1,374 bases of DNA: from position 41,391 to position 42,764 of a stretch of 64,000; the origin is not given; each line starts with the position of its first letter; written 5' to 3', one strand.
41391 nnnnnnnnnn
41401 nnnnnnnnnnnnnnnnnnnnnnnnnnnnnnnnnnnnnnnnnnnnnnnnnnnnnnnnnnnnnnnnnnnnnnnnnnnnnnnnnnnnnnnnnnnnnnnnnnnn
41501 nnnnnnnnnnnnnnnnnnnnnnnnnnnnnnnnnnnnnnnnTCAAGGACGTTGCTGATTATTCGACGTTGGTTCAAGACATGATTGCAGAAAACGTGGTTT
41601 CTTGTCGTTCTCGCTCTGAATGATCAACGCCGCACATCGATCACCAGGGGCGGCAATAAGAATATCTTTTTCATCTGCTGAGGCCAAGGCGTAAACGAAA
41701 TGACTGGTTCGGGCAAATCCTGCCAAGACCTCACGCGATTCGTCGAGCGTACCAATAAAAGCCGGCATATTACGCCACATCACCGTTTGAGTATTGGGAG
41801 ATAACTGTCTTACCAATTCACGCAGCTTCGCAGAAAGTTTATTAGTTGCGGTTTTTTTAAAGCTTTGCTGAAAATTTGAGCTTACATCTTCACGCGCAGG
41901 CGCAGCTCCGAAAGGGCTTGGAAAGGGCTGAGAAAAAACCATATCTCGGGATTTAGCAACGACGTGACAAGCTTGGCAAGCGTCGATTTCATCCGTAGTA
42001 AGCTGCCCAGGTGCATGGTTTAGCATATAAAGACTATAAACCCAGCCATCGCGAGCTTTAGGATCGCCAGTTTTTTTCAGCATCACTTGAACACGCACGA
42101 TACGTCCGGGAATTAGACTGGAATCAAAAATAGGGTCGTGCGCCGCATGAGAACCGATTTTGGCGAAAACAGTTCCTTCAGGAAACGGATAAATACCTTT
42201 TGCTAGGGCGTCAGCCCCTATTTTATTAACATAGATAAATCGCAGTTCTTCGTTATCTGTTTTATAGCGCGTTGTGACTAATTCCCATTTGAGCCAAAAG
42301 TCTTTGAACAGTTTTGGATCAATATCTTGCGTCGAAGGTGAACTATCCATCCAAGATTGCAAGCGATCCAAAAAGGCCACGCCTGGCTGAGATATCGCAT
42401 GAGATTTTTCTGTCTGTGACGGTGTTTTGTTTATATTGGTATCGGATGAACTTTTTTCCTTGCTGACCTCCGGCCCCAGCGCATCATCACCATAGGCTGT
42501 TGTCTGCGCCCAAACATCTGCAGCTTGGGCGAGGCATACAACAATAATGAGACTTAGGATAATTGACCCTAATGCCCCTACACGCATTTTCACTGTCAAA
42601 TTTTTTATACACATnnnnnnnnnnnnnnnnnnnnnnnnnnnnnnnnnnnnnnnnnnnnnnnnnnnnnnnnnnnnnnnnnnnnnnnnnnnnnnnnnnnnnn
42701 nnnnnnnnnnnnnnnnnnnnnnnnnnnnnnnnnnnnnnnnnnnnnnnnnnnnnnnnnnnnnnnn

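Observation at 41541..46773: Duplicated cytochrome-P460-like haem proteins with a shared novel C-terminal domain bracketing the enzyme pair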

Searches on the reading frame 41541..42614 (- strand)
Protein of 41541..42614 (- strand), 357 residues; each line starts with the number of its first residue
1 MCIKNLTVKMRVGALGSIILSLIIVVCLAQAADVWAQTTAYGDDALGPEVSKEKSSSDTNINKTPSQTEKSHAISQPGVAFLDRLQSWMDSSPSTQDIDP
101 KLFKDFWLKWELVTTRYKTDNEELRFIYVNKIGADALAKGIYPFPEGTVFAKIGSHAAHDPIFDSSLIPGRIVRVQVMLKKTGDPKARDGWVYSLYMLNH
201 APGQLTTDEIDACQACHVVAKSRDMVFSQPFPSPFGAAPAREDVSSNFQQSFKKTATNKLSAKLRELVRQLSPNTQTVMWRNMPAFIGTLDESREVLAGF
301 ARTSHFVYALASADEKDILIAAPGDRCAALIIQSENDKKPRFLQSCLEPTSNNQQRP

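Call 3: search_protein_families(library=pfam, proteins=[window:41541-42614:-], max_evalue=0.1)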
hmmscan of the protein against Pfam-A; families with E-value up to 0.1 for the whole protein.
window:41541-42614:- (357 aa): 2 families
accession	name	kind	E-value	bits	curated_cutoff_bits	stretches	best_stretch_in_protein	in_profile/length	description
PF16694.10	Cytochrome_P460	-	8.8e-21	75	27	1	109-228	6-125/125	Cytochrome P460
PF10890.13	Cyt_b-c1_8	-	0.006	17.4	24.3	0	259-282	3-29/72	Cytochrome b-c1 complex subunit 8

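Call 6: search_solved_structures(query=window:41541-42614:-, max_evalue=1, show_alignments=3)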
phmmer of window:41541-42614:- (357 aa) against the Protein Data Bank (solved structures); distinct sequences matched with E-value up to 1: 12.
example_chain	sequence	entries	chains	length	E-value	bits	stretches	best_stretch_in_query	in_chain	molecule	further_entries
9hrk_A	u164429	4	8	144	1.5e-11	47.2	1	108-232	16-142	Cytochrome P460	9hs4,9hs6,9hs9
6hiu_B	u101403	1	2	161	2.1e-11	46.8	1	108-232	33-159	Cytochrome P460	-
7ead_A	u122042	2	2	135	0.00013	24.4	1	124-229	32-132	Cytochrome_P460 domain-containing protein | Probable cytochrome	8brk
6e0y_A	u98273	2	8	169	0.0006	22.2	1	142-237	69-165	Cytochrome P460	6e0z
6e0x_A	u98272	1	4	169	0.0016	20.9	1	142-237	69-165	Cytochrome P460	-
6e17_A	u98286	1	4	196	0.0022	20.3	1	142-237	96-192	Cytochrome P460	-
6w6n_A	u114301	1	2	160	0.0049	19.2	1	143-233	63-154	Cytochrome P460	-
6amg_A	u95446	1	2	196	0.0058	19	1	142-237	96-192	Cytochrome P460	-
9htv_A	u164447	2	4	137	0.11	14.7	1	125-229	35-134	Cytochrome c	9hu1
7zs4_A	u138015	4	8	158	0.16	14.3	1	125-229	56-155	Cytochrome c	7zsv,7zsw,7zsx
6hih_A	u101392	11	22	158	0.16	14.3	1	125-229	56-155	Cytochrome c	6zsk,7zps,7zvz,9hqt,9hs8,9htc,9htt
7zqz_A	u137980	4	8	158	0.19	14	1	125-229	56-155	Cytochrome c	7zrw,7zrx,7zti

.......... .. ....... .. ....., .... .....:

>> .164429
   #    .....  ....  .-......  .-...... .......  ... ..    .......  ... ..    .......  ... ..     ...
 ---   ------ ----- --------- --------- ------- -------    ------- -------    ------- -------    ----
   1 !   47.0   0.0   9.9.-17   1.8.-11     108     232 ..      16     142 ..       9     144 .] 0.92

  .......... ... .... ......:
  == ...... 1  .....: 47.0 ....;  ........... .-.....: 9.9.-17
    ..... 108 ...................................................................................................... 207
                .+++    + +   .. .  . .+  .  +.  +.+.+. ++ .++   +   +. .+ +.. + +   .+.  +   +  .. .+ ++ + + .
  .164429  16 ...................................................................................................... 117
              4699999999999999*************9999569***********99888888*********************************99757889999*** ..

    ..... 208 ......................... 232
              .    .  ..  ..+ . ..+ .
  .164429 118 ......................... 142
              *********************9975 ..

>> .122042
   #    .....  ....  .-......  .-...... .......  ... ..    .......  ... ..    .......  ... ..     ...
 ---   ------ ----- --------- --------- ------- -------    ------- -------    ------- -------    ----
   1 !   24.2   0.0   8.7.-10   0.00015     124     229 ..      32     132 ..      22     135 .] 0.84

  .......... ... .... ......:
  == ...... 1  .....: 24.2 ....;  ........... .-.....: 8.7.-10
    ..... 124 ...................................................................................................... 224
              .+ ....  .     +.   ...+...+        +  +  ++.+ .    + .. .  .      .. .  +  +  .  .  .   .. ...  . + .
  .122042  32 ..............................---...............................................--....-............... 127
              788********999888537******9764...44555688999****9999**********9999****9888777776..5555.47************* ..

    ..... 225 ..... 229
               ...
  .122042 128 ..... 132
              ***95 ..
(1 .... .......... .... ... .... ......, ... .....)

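Call 8: find_homologous_proteins(query=window:41541-42614:-)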
Query window:41541-42614:- (357 aa): 15 proteins with E <= 0.001 among 3551 candidates.
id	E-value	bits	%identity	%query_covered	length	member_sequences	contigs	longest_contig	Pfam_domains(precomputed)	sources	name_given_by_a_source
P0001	1.3e-238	809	100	100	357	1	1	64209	PF16694.11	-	-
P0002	5.4e-111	389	64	76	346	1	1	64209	PF16694.11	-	-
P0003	1.5e-87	312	52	82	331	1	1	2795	PF16694.11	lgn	-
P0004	1.5e-82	296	53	71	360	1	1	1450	PF16694.11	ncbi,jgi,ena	jgi:hypothetical protein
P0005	6.3e-82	293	49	85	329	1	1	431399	PF16694.11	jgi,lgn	jgi:hypothetical protein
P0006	1.6e-80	289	53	71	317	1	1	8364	PF16694.11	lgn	-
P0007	1.3e-79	286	50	72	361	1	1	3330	PF16694.11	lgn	-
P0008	9.2e-78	280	52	70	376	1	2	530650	PF16694.11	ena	-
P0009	3.1e-76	275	48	78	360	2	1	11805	PF16694.11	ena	-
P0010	5.4e-71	258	45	84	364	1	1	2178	PF16694.11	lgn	-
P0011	8.0e-71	257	49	69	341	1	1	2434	PF16694.11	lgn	-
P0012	2.8e-69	252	47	73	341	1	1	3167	PF16694.11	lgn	-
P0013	4.9e-69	251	51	70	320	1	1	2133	PF16694.11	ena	-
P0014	6.3e-68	247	47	71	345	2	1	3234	PF16694.11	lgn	-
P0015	1.0e-38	151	39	65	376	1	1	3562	PF16694.11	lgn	-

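Call 10: find_encoding_contigs(protein=P0005, flank=10000, max_places=3)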
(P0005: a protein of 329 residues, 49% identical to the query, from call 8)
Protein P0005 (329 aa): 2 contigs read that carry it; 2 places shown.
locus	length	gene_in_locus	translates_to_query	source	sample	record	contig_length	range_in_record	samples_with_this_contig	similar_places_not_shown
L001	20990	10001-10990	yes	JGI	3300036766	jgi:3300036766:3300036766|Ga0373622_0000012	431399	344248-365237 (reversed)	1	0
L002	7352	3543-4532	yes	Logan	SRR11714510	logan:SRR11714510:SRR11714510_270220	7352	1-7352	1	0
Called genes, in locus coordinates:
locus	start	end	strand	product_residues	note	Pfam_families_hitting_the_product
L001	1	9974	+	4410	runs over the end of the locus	-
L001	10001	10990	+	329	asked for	PF16694:Cytochrome_P460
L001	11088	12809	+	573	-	PF00501:AMP-binding, PF13193:AMP-binding_C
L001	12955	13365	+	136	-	-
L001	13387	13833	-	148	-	-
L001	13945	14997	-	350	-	PF12894:ANAPC4_WD40 (faint), PF23414:Beta-prop_EML_2 (faint), PF24807:WD40_CDC20-Fz (faint), PF24814:WD40_Prp19 (weak), PF23381:Beta-prop_IFT122_1st, PF25174:Beta-prop_THOC3, PF25460:Beta-prop_Aladin (weak), PF25175:Beta-prop_WDR5 (weak), +7 more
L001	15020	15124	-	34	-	-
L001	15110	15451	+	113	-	PF01022:HTH_5 (weak), PF12840:HTH_20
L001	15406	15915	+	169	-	PF00903:Glyoxalase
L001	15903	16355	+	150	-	PF01451:LMWPc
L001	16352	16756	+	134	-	PF02566:OsmC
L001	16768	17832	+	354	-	PF13593:SBF_like, PF01758:SBF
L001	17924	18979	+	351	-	PF13428:TPR_14 (faint), PF07719:TPR_2 (faint), PF13174:TPR_6 (faint), PF13432:TPR_16 (weak)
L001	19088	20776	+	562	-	PF02142:MGS, PF01808:AICARFT_IMPCHas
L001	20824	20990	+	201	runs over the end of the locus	-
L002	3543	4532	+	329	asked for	PF16694:Cytochrome_P460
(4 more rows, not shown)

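Call 11: find_encoding_contigs(protein=P0008, flank=10000, max_places=3)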
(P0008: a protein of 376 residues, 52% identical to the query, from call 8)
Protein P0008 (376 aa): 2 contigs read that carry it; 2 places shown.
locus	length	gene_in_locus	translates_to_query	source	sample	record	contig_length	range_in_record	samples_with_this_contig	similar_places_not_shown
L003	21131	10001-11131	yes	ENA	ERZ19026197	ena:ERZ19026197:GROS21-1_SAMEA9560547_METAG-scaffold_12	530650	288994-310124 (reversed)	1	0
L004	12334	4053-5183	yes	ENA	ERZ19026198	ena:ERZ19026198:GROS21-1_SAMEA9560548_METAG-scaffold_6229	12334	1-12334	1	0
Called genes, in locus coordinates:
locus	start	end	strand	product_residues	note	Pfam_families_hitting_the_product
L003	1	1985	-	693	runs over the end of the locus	-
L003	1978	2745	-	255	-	PF13709:DUF4159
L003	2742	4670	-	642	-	PF07584:BatA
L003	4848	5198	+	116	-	PF01521:Fe-S_biosyn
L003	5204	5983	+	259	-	PF03372:Exo_endo_phos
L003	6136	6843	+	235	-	-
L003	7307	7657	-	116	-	PF04828:GFA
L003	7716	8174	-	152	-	PF10604:Polyketide_cyc2 (weak), PF08327:AHSA1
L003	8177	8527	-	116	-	PF12840:HTH_20, PF08279:HTH_11, PF12802:MarR_2 (weak), PF13412:HTH_24 (weak)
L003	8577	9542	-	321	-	PF03364:Polyketide_cyc (faint), PF10604:Polyketide_cyc2 (weak), PF08327:AHSA1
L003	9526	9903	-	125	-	PF12840:HTH_20, PF01022:HTH_5 (weak)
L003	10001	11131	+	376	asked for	PF16694:Cytochrome_P460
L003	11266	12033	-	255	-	PF03942:DTW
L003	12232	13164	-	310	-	PF01012:ETF, PF00766:ETF_alpha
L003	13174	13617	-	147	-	PF03703:bPH_2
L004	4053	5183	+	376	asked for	PF16694:Cytochrome_P460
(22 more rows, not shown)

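Call 15: find_related_loci(query=A1, collection=genome_contigs, flank=10000)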
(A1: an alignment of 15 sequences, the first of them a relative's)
Query A1 (357 aa) in genome_contigs; peptide patterns used: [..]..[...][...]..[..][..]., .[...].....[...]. (x = any residue, [..] = any of these).
33 stretches matched a pattern; 2 encode a relative of the query (tblastn E <= 1e-3); 2 distinct loci.
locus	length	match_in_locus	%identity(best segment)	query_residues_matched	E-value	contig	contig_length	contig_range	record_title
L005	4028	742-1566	50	48-323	3e-82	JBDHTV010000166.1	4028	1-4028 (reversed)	MAG: Bdellovibrionales bacterium isolate AS-MESO-OLR.354 NODE_89311_length_4028_cov_18.939762, whole genome shotgun sequ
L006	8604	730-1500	47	77-331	6e-74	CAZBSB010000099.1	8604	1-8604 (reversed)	MAG TPA_asm: uncultured Rhodospirillales bacterium isolate SRP298887_co1_214 genome assembly, contig: NODE_9508_length_8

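Call 18: find_encoding_contigs(protein=P0009, flank=10000, max_places=2)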
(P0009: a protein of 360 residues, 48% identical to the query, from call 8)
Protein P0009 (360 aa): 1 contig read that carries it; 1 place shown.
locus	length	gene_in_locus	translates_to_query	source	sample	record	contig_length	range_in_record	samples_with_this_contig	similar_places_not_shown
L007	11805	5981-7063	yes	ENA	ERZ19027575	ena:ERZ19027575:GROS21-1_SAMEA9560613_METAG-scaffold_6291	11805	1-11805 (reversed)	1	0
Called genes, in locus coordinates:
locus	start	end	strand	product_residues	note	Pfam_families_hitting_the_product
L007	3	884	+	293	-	PF00126:HTH_1, PF03466:LysR_substrate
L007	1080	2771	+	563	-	PF12729:4HB_MCP_1 (weak), PF00672:HAMP (weak), PF00015:MCPsignal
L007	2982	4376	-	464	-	PF01053:Cys_Met_Meta_PP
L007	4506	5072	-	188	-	-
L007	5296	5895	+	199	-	-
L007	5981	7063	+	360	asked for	PF16694:Cytochrome_P460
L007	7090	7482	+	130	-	-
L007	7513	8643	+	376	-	PF05661:DUF808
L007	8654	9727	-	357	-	PF03942:DTW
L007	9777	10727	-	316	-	PF02230:Abhydrolase_2 (weak), PF00326:Peptidase_S9 (weak)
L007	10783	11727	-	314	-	PF01012:ETF, PF00766:ETF_alpha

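Call 19: find_encoding_contigs(protein=P0006, flank=10000, max_places=2)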
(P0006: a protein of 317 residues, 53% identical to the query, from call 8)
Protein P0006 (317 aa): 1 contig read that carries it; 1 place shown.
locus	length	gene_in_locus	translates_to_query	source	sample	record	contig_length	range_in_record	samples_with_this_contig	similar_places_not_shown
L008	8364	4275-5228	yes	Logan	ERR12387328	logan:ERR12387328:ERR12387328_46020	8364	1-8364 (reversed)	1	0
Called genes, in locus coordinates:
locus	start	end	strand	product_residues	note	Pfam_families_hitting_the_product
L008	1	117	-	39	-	?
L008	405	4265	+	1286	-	PF06482:Endostatin (faint), PF07588:DUF1554 (faint)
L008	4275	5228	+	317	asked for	PF16694:Cytochrome_P460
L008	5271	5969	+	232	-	PF07813:LTXXQ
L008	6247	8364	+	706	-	?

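Call 20: search_protein_families(library=pfam, proteins=[L008:405-4265:+, L001:5001-9974:+, L006:1569-3257:+, L005:1716-3407:+, L008:5271-5969:+, L007:7090-7482:+, L007:5296-5895:+, L001:12955-13365:+], max_evalue=0.01)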
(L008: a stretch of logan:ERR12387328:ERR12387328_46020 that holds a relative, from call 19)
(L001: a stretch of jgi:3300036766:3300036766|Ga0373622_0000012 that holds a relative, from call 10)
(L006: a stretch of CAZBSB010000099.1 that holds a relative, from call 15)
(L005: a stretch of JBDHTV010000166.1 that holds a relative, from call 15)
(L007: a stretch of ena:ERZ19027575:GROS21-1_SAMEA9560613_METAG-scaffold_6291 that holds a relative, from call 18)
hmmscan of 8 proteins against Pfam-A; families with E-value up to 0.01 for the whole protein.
L008:405-4265:+ (1286 aa): 4 families
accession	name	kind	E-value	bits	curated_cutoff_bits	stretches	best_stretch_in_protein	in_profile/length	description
PF07588.17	DUF1554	-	1.1e-22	80.8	27.5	4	359-482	3-135/136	Protein of unknown function (DUF1554)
PF06482.17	Endostatin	-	2.5e-10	40.7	29.4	0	621-660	10-48/170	Collagenase NC10 and Endostatin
PF18614.7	RNase_II_C_S1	-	6.2e-05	23.2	26.6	0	1086-1107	30-53/59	RNase II-type exonuclease C-terminal S1 domain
PF01357.27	Expansin_C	-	0.001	19.6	24.6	0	298-331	44-75/78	Expansin C-terminal domain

L001:5001-9974:+ (1657 aa): 1 family
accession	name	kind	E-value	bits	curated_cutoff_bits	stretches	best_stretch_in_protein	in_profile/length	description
PF13884.11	Peptidase_S74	-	8e-17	61.7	22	1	1503-1554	1-57/58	Chaperone of endosialidase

L006:1569-3257:+ (562 aa): 2 families
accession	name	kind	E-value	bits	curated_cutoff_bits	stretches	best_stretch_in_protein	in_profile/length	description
PF00501.34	AMP-binding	-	1.4e-93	314.2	29.9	1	28-416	1-384/384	AMP-binding enzyme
PF13193.12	AMP-binding_C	-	1.2e-18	68.2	24.5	1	471-546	2-76/76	AMP-binding enzyme C-terminal domain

L005:1716-3407:+ (563 aa): 2 families
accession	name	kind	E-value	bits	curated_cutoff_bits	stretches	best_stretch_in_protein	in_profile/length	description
PF00501.34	AMP-binding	-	5.3e-94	315.6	29.9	1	32-420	1-384/384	AMP-binding enzyme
PF13193.12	AMP-binding_C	-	1.5e-17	64.7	24.5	1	475-550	2-76/76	AMP-binding enzyme C-terminal domain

L008:5271-5969:+ (232 aa): 1 family
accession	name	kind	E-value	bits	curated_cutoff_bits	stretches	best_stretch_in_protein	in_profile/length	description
PF07813.17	LTXXQ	-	1.5e-18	67.8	24.3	1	126-224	3-99/100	LTXXQ motif family protein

L007:7090-7482:+ (130 aa): 1 family
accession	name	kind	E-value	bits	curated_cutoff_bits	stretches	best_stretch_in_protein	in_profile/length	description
PF01925.25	TauE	-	3.6e-18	66.5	32.6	1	8-112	126-229/237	Sulfite exporter TauE/SafE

L007:5296-5895:+ (199 aa): 0 families

L001:12955-13365:+ (136 aa): 0 families

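Call 21: predict_structure(alignment_id=A1)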
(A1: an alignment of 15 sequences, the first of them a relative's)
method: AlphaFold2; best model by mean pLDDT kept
length: 357 residues; sequences in the alignment: 15
mean_pLDDT: 71.2   pTM: 0.46
mean pLDDT of the five models: 71.2, 70.0, 69.1, 68.0, 65.3
residues with pLDDT >= 90: 75; 70-90: 145; 50-70: 58; < 50: 79
segments of 3 or more residues with pLDDT < 50: 1-4, 33-77, 228-244, 349-357
pLDDT, mean of each block of 10 residues (from residue 1): 50 71 69 44 35 34 38 50 82 84 84 72 83 82 88 81 65 87 88 79 71 63 47 33 57 95 97 96 75 77 93 92 90 90 73 35
secondary structure, 60 per line:
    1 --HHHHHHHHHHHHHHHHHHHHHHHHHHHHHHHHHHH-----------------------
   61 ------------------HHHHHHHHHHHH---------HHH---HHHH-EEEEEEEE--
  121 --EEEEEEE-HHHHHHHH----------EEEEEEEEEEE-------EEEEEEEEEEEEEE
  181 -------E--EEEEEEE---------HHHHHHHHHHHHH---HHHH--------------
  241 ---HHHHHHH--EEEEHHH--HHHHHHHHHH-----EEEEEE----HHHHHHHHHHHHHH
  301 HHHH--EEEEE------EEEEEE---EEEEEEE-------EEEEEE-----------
elements in order: H3-37 H79-90 H106-109 E111-118 E123-129 H131-138 E149-159 E167-180 E191-197 H207-219 H223-226 H244-250 E253-256 H262-271 E277-282 H287-304 E307-311 E318-323 E327-333 E341-346

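Call 25: search_protein_families(library=ncbifam, proteins=[window:41541-42614:-], max_evalue=0.01)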
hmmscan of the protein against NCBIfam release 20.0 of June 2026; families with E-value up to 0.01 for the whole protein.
window:41541-42614:- (357 aa): 0 families

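Call 36: search_protein_families(library=pfam, alignment_id=A3, max_evalue=0.001)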
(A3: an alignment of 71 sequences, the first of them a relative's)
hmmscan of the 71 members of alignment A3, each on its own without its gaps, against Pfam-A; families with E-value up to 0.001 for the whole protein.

A. member 1, P0001 (357 aa): 1 family
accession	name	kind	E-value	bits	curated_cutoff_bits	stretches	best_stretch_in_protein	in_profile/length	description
PF16694.10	Cytochrome_P460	-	8.8e-21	75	27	1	109-228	6-125/125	Cytochrome P460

B. families by the number of members that match (of 71 scanned): 19 families
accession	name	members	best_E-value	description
PF16694.10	Cytochrome_P460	62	8.2e-29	Cytochrome P460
PF06004.18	DUF903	1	2.8e-17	Bacterial protein of unknown function (DUF903)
PF02630.20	SCO1-SenC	1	4.2e-17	SCO1/SenC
PF13884.11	Peptidase_S74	1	3.1e-16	Chaperone of endosialidase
PF20909.2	SpGH101_helical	1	1.2e-08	Endo-alpha-N-acetylgalactosaminidase, helical bundle domain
PF02721.21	DUF223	1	1.4e-07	Domain of unknown function DUF223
PF21125.3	MPN_2A_DUB_like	1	1.8e-07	BRCA1-A complex subunit Abraxas 1 MPN domain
PF03448.22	MgtE_N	1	5.7e-07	MgtE intracellular N domain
PF00564.30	PB1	1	5.9e-07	PB1 domain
PF21052.3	EFR3_ARM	1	2.2e-06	EFR3, armadillo repeat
PF22266.2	DUF6953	1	3.7e-05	Family of unknown function (DUF6953)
PF08812.16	YtxC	1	4e-05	YtxC-like family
PF10084.14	DUF2322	1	4.6e-05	Uncharacterized protein conserved in bacteria (DUF2322)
PF25718.1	Mycobacteriophage_73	1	5e-05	Mycobacteriophage L5 gene 73 protein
PF16657.11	Malt_amylase_C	1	0.00011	Maltogenic Amylase, C-terminal domain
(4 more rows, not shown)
